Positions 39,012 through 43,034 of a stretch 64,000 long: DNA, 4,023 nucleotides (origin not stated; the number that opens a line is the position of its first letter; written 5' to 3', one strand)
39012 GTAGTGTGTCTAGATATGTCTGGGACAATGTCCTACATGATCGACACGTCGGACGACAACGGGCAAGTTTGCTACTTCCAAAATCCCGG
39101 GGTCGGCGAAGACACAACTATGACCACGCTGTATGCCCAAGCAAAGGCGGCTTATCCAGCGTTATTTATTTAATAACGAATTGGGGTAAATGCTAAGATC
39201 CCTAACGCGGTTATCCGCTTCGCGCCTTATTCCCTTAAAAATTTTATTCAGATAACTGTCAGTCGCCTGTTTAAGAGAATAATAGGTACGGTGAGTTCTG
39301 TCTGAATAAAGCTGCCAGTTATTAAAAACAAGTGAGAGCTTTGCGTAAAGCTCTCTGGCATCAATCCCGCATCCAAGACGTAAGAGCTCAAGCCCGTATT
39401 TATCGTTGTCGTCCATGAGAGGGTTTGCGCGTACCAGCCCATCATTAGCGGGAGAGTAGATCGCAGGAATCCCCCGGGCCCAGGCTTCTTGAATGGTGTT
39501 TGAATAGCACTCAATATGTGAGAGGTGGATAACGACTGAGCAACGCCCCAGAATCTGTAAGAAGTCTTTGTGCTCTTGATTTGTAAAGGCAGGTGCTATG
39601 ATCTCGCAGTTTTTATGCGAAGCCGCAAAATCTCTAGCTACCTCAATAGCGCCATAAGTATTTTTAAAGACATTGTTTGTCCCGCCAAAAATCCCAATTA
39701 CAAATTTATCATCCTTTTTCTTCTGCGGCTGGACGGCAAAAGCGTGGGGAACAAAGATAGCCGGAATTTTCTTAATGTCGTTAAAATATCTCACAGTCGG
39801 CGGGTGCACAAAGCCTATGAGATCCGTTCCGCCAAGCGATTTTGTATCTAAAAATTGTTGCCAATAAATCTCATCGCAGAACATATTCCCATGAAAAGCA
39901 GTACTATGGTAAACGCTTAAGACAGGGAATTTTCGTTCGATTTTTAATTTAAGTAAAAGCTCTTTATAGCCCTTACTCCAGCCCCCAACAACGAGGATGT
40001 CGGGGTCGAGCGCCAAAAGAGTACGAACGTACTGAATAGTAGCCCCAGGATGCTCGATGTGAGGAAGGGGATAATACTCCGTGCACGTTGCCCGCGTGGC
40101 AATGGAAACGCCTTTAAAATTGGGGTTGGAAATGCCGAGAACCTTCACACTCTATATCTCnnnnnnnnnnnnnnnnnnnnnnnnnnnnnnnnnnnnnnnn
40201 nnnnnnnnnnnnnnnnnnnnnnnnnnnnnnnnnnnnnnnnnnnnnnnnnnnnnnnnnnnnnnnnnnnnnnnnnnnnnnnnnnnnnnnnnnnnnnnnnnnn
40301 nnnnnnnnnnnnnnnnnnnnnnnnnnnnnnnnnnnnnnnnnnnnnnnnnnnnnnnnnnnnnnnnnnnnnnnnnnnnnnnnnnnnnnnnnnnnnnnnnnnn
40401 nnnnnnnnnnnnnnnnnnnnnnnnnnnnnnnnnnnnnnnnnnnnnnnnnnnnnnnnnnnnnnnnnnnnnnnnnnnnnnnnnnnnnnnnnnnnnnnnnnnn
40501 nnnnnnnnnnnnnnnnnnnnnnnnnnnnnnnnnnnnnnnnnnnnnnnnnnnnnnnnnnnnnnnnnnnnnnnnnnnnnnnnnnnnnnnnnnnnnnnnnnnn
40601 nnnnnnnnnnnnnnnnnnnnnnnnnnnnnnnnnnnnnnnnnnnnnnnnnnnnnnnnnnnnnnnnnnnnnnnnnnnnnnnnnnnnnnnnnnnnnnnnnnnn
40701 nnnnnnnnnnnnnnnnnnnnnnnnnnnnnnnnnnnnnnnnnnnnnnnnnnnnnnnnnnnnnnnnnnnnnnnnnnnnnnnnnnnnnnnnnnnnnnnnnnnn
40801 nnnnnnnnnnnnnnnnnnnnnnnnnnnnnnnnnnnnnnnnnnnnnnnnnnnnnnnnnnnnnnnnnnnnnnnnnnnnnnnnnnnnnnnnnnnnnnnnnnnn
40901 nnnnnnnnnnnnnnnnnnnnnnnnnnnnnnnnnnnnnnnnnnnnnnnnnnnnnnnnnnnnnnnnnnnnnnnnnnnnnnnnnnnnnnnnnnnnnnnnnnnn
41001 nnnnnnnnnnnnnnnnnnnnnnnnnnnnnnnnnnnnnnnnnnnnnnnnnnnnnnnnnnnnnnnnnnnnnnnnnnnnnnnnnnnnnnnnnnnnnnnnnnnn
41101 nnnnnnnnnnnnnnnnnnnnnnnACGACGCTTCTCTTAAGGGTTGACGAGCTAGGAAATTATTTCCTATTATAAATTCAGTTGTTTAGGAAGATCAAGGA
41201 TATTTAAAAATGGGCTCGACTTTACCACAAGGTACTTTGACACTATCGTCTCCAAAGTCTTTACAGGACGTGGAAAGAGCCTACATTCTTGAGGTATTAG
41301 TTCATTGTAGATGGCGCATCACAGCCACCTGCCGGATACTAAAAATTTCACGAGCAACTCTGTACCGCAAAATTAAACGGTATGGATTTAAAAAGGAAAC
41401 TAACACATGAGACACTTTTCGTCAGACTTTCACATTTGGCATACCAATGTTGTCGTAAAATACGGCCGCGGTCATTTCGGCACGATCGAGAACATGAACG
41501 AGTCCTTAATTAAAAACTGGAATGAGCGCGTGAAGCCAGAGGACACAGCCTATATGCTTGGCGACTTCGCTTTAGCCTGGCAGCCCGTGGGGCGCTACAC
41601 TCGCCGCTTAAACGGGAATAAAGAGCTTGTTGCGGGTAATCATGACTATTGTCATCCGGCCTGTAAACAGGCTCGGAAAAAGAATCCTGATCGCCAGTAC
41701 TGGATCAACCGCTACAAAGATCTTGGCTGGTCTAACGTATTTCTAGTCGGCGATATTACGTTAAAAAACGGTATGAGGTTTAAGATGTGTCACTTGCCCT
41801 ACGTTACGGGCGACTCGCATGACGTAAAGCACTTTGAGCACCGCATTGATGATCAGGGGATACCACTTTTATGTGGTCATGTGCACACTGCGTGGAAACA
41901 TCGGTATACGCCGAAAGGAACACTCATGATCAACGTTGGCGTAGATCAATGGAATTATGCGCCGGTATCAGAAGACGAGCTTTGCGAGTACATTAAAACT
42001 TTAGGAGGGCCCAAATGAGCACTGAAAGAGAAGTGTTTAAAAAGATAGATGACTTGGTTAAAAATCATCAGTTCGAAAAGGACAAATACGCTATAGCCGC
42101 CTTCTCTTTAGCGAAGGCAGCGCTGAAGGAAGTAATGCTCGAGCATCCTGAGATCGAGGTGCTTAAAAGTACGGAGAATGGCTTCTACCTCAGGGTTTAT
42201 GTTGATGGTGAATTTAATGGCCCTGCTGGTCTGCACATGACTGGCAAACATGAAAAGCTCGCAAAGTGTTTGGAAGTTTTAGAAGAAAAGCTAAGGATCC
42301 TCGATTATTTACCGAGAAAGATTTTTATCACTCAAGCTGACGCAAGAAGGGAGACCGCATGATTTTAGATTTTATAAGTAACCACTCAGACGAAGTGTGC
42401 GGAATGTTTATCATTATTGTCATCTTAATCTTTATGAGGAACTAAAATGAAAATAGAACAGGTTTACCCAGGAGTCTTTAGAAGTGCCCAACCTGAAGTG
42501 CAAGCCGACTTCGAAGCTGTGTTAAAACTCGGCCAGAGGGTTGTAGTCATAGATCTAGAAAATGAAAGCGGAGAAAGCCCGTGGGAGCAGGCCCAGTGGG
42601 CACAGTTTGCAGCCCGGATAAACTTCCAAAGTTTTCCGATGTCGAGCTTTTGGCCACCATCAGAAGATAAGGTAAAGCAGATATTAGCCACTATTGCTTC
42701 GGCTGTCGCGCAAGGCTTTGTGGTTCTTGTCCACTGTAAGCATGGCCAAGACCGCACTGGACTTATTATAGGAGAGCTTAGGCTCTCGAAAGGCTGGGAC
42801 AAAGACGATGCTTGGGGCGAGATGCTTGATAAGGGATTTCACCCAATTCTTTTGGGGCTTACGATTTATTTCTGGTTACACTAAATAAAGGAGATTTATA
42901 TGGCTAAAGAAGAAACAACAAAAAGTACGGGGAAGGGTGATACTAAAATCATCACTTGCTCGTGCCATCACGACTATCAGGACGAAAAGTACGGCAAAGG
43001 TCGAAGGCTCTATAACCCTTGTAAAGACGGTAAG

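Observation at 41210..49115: Plus-strand block unusually rich in phosphatases and phosphoesterases, with an LpxA-like acyltransferase and a signal-peptide-bearing metalloprotease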

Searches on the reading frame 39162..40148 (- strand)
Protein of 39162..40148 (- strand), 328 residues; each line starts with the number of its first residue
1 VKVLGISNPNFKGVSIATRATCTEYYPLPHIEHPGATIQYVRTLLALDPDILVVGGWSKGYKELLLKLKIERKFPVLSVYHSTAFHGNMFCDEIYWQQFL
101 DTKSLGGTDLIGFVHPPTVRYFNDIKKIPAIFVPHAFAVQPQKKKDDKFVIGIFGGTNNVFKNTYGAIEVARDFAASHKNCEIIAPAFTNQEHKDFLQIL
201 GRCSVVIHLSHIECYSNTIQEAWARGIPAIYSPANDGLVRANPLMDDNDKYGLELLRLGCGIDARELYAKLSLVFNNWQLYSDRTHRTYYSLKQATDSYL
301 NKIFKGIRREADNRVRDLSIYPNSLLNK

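Call 5: search_protein_families(library=pfam, proteins=[window:39162-40148:-], max_evalue=0.01)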
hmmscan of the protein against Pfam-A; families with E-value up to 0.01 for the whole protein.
window:39162-40148:- (328 aa): 1 family
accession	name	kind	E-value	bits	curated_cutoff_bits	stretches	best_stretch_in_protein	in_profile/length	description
PF00534.26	Glycos_transf_1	-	0.0047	16.9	26.4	0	190-237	80-126/172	Glycosyl transferases group 1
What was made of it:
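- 39162..40148 (-): m328: GT4/GT1-like glycosyltransferase, transcribed divergently from the block. Weak Glycos_transf_1 hit (E 0.0047, call 5).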

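Call 10: search_protein_families(library=phrogs, proteins=[window:39162-40148:-], max_evalue=0.001)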
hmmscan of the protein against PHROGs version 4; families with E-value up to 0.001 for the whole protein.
window:39162-40148:- (328 aa): 0 families

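Call 14: search_protein_families(library=ncbifam, proteins=[window:39162-40148:-], max_evalue=0.01)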
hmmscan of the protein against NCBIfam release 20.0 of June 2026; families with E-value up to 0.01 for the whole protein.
window:39162-40148:- (328 aa): 0 families

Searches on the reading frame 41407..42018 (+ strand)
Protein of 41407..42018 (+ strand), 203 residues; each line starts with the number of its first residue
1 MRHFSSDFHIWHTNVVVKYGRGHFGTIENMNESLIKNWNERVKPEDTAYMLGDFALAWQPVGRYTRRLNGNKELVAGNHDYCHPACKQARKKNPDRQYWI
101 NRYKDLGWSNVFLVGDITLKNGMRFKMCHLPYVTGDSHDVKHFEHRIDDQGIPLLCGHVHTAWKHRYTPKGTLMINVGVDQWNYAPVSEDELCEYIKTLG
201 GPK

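Call 4: search_protein_families(library=pfam, proteins=[window:41407-42018:+], max_evalue=0.01)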
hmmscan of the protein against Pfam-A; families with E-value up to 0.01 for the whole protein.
window:41407-42018:+ (203 aa): 1 family
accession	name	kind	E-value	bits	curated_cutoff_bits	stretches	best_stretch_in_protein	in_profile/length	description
PF12850.12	Metallophos_2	-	4.2e-06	27.3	27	1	31-178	12-133/154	Calcineurin-like phosphoesterase superfamily domain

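Call 6: search_protein_families(library=phrogs, proteins=[window:41407-42018:+], max_evalue=0.001)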
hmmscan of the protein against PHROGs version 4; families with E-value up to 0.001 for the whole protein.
window:41407-42018:+ (203 aa): 1 family
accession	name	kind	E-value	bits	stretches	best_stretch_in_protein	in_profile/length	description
phrog_547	-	other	4.3e-37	128.5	1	2-198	31-201/245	phosphoesterase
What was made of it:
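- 41407..42018 (+): MPE203: aq_1665-like binuclear metallophosphoesterase; a frame gene. phrog_547 E 4e-37 (call 6).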

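Call 14: search_protein_families(library=ncbifam, proteins=[window:41407-42018:+], max_evalue=0.01)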
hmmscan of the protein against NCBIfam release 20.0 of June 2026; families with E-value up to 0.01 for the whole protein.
window:41407-42018:+ (203 aa): 0 families

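Call 30: search_solved_structures(query=window:41407-42018:+, max_evalue=0.01, show_alignments=2)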
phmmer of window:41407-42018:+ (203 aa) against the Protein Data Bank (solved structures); distinct sequences matched with E-value up to 0.01: 1.
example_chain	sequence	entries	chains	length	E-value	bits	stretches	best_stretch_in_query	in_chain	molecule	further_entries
1xm7_A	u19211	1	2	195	2.5e-07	33.9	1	1-88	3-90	hypothetical protein aq_1665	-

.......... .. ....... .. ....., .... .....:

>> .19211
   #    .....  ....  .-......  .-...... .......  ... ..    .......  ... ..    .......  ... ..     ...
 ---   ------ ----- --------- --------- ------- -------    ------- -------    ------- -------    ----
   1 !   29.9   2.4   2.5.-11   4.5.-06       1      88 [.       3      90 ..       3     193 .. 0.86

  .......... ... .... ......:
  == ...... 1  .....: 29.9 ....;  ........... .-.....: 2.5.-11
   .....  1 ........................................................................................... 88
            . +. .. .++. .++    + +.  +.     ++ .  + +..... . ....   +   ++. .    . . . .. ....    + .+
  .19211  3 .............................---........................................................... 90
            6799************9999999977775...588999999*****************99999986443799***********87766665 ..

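Call 42: find_homologous_proteins(query=window:41407-42018:+, max_evalue=0.001)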
Query window:41407-42018:+ (203 aa): 2053 proteins with E <= 0.001 among 2109 candidates; the best 120 are listed.
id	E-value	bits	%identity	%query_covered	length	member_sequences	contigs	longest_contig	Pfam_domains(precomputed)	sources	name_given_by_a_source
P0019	3.6e-144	496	100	100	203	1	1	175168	PF12850.13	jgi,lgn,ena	-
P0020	3.5e-75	271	61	96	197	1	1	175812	PF00149.34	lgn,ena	-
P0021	2.1e-58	216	49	99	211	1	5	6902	PF12850.13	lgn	-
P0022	4.8e-58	215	47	97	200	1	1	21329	PF12850.13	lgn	-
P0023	2.5e-56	209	46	97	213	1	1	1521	PF12850.13,PF00149.34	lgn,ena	-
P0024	1.8e-55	206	50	96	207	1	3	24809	PF12850.13,PF00149.34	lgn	-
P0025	3.9e-55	205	49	93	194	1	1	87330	PF12850.13,PF00149.34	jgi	jgi:calcineurin-like phosphoesterase family protein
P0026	1.1e-54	204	48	93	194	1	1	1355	PF12850.13,PF00149.34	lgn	-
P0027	4.7e-54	202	49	100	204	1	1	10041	PF12850.13,PF00149.34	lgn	-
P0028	5.0e-54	201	48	97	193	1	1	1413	PF12850.13,PF00149.34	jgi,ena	-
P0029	9.7e-54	201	49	96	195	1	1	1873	PF12850.13,PF00149.34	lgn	-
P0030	1.9e-53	200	48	96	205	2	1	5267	PF12850.13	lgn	-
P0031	3.8e-53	199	48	97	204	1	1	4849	PF12850.13,PF00149.34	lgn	-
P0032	3.8e-53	199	48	95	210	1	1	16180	PF12850.13,PF00149.34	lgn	-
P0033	4.4e-53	198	48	96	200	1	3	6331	PF12850.13,PF00149.34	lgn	-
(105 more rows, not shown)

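Call 100: predict_structure(alignment_id=A7)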
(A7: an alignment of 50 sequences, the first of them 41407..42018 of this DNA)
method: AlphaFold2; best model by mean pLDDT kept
length: 203 residues; sequences in the alignment: 50
mean_pLDDT: 93.5   pTM: 0.90
mean pLDDT of the five models: 93.5, 92.2, 92.1, 90.9, 89.7
residues with pLDDT >= 90: 165; 70-90: 31; 50-70: 7; < 50: 0
segments of 3 or more residues with pLDDT < 50: none
pLDDT, mean of each block of 10 residues (from residue 1): 96 84 93 98 98 92 96 97 91 90 98 98 98 79 94 94 94 97 98 96 61
secondary structure, 60 per line:
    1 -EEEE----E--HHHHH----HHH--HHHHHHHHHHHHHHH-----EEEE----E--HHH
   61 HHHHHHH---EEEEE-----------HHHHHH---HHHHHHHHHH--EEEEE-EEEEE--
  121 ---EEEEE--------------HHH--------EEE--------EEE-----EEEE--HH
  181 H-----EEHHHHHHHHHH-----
elements in order: E2-5 H13-17 H27-41 E47-50 H58-67 E71-75 H87-92 H96-105 E108-112 E114-118 E124-128 E154-156 E165-167 E173-176 H189-198

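Call 103: search_dna_similar(query=window:41407-42018:+, collection=phages, mode=protein, max_rows=25, rows=spread)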
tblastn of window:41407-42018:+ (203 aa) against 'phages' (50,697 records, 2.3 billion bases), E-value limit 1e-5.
Records with a match: 721; places in all: 725; records where one place covers at least 80% of the query: 467.
Best place of each record, by identity: <60% 721.
By first word of the organism name: Pseudomonas 146; Staphylococcus 119; Enterococcus 75; Mycobacterium 66; Bacillus 36; Arthrobacter 31; Streptomyces 30; Klebsiella 29; Vibrio 20; Stenotrophomonas 18; and 40 more.
By host as written in the record: - 79; Pseudomonas aeruginosa 50; Mycobacterium smegmatis mc2 155 39; Staphylococcus aureus 39; Pseudomonas aeruginosa PAO1 27; Enterococcus faecalis 22; Staphylococcus carnosus TM300 15; Streptomyces griseus ATCC 10137 13; and 204 more.
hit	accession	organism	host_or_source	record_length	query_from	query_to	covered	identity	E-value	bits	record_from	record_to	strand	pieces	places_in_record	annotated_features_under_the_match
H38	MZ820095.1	Streptomyces phage Karp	Streptomyces viridochromogenes DSM40736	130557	4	199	97%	37.4%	1e-25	108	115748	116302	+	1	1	234: metallophosphoesterase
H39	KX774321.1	Rhodococcus phage Weasels2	Rhodococcus erythropolis RIA 643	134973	4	200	97%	34.2%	1e-25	108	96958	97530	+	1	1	phosphoesterase | hypothetical protein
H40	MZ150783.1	Microbacterium phage A3Wally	Microbacterium foliorum NRRL B-24224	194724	2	199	98%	30.8%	3e-18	87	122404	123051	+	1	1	229: metallophosphoesterase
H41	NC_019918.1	Pseudomonas phage vB_PaeM_C2-10_Ab1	Pseudomonas aeruginosa C2-10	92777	4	197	96%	31.4%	5e-11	67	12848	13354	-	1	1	phosphoesterase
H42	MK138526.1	Pseudomonas phage vB_PaeM_LCK69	Pseudomonas aeruginosa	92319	4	197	96%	31.4%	5e-11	67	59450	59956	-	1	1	phosphohydrolase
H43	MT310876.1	Mycobacterium phage VC3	Mycobacterium smegmatis mc#155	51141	4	189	92%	32.7%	3e-11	67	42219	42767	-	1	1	71: metallophosphoesterase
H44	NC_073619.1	Pseudomonas phage vB_PA45_GUMS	Pseudomonas aeruginosa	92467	4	196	95%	31.0%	3e-9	62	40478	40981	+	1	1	putative phosphoesterase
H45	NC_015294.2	Pseudomonas phage PAK_P1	Pseudomonas aeruginosa PAK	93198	4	197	96%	29.9%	5e-9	61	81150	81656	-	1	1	phosphoesterase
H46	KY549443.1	Enterococcus phage EFP01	Enterococcus faecium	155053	6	181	87%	32.4%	3e-13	73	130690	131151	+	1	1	putative metallo-dependent phosphatase 1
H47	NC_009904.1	Enterococcus phage EF24C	Enterococcus faecalis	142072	6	181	87%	32.1%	1e-13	74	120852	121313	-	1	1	phosphoesterase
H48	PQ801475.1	Staphylococcus phage vB_ScoM-YCP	Staphylococcus cohnii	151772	1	193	95%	28.6%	1e-8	60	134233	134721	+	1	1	metallophosphatase | hypothetical protein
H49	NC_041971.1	Mycobacterium phage Rey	Mycobacterium smegmatis mc2 155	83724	4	199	97%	27.4%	1e-14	77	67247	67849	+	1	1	144: phosphoesterase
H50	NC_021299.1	Mycobacterium phage PegLeg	Mycobacterium smegmatis mc2 155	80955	4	197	96%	27.1%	5e-14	76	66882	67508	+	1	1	phosphoesterase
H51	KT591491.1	Mycobacterium phage Bricole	Mycobacterium smegmatis mc2 155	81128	4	197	96%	26.6%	4e-13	73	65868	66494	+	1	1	metallophosphoesterase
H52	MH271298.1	Microbacterium phage Floof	Microbacterium foliorum NRRL B-24224 SEA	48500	4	196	95%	25.9%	1e-11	69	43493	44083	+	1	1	70: metallophosphoesterase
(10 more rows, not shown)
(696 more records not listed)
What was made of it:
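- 41407..42018 (+): More than 2000 metagenomic homologues and 721 cultured phage records (calls 42, 103).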

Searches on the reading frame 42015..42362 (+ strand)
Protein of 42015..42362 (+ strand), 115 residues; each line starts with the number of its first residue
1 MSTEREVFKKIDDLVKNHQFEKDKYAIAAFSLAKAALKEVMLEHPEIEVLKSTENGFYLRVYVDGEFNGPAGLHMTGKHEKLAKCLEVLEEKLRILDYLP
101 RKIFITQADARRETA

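Call 4: search_protein_families(library=pfam, proteins=[window:42015-42362:+], max_evalue=0.01)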
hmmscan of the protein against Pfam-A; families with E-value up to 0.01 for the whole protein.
window:42015-42362:+ (115 aa): 0 families

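Call 6: search_protein_families(library=phrogs, proteins=[window:42015-42362:+], max_evalue=0.001)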
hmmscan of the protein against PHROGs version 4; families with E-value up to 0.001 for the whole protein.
window:42015-42362:+ (115 aa): 0 families
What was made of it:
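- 42015..42362 (+): 115-aa ORF unique to this phage (cargo). No family hit (calls 4, 6).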

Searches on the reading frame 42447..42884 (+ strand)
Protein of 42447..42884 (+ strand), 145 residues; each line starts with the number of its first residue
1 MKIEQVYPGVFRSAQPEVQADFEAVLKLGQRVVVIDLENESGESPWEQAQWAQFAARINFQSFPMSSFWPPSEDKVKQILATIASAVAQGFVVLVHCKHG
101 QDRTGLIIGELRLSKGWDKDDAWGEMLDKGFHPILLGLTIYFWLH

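Call 4: search_protein_families(library=pfam, proteins=[window:42447-42884:+], max_evalue=0.01)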
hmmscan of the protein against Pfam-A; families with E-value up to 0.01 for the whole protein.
window:42447-42884:+ (145 aa): 7 families
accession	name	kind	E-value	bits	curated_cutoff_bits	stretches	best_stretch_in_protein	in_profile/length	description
PF22784.1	PTP-SAK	-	4.1e-09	37.1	27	1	14-108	16-105/153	Swiss Army Knife protein, DSP-PTPase phosphatase domain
PF03162.18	Y_phosphatase2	-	1.8e-08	34.6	27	1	5-120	9-121/165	Tyrosine phosphatase family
PF22741.1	PTP-NADK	-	5.5e-08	32.8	27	1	33-117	51-136/163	DSP-PTPase phosphatase fused to NAD+ Kinase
PF22785.1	Tc-R-P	-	1.4e-07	32.4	27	1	19-109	13-98/106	Polymorphic toxin system, DSP-PTPase phosphatase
PF13350.11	Y_phosphatase3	-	1.2e-06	29.2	22.2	1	66-114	108-152/240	Tyrosine phosphatase family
PF00782.25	DSPc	-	0.00012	22.3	33.5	1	73-109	56-92/133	Dual specificity phosphatase, catalytic domain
PF06602.19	Myotub-related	-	0.0059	16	25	1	75-107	216-249/352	Myotubularin-like phosphatase domain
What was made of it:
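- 42447..42884 (+): PTP145: CX5R dual-specificity or tyrosine-type phosphatase (cargo slot A). PTP-SAK 37.1 bits and Y_phosphatase2 34.6 bits (call 4).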

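Call 6: search_protein_families(library=phrogs, proteins=[window:42447-42884:+], max_evalue=0.001)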
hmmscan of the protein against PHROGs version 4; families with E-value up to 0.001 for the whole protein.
window:42447-42884:+ (145 aa): 0 families

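Call 14: search_protein_families(library=ncbifam, proteins=[window:42447-42884:+], max_evalue=0.01)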
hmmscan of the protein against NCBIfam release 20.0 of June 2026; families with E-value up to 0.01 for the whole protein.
window:42447-42884:+ (145 aa): 1 family
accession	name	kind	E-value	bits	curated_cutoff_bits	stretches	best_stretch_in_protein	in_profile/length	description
NF009025.0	PRK12361.1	equivalog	0.0022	16.2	505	1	49-115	133-199/546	hypothetical protein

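Call 29: search_solved_structures(query=window:42447-42884:+, max_evalue=0.01, show_alignments=2)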
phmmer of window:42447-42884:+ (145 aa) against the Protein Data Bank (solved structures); distinct sequences matched with E-value up to 0.01: 13.
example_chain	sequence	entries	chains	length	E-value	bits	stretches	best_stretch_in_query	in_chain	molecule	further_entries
2m3v_A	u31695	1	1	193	2.3e-07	34.3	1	7-131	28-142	Putative uncharacterized protein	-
4r0s_A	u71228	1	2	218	2.4e-07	34.2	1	7-131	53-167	Protein tyrosine phosphatase TpbA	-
4r0t_B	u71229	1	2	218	6.3e-06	29.7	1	7-131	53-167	Protein tyrosine phosphatase TpbA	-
9e9l_A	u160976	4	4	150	1.9e-05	28.1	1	23-118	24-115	ShufPTP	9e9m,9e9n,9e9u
5z59_A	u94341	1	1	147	9.5e-05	25.8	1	33-122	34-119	Protein-tyrosine phosphatase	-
5z5a_A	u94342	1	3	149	9.8e-05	25.8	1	33-122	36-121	Protein-tyrosine phosphatase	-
5z5b_A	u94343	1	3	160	0.0001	25.7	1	33-123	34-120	Protein-tyrosine phosphatase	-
1xri_A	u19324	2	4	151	0.00031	24.2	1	5-118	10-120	At1g05000 | Probable tyrosine-protein phosphatase At1g05000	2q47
7mok_A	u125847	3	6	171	0.00043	23.7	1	5-118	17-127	Tyrosine-protein phosphatase DSP1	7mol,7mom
4erc_A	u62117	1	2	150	0.0012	22.2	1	14-110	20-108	Dual specificity protein phosphatase 23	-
2img_A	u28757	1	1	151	0.0012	22.2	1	14-110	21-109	Dual specificity protein phosphatase 23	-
25xa_A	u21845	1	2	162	0.0054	20.2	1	58-125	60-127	Dual specificity protein phosphatase family protein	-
1ywf_A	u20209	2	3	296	0.0086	19.5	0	71-123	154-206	PHOSPHOTYROSINE PROTEIN PHOSPHATASE PTPB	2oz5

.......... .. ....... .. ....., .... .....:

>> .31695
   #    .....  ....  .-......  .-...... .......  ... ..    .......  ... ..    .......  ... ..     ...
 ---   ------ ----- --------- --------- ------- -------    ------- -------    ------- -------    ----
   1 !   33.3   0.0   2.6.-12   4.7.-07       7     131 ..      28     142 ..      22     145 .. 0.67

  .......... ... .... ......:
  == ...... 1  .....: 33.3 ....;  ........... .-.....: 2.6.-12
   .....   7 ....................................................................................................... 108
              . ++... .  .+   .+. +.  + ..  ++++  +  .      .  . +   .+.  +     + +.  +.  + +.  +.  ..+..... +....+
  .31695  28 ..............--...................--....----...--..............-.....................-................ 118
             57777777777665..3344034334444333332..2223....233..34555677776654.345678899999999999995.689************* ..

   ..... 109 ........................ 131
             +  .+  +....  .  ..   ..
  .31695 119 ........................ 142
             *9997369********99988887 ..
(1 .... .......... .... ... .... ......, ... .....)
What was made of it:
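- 42447..42884 (+): TpbA 4r0s E 2.4e-7 (call 29).
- On Cys-based PTP/DSP superfamily: Acidic residues (PPSEDK) lie in the region aligned to TpbA's loop, but the alignment there is gapped (call 29).
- Checked: CX5R phosphatase, 42447-42884: motif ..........; PTP-SAK 37 bits; closest solved structure is TpbA (calls 4, 29).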

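Call 105: search_dna_similar(query=window:42447-42884:+, collection=phages, mode=protein, max_rows=12)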
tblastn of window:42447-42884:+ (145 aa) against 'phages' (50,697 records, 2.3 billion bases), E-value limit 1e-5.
No match.
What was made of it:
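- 42447..42884 (+): No match in 50,697 GenBank phage records (call 105).
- PTP145 is unknown in cultured phages (call 105).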

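Call 110: find_related_loci(query=A8, collection=viral_contigs, flank=6000)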
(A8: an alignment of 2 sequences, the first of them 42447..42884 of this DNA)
Query A8 (145 aa) in viral_contigs; peptide patterns used: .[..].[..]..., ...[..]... (x = any residue, [..] = any of these).
144 stretches matched a pattern, but none encodes a relative of the query by tblastn (E <= 1e-3).
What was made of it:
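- Tried and rejected: PTP145 has no match in cultured phages (call 105) and none in IMG/VR (call 110).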
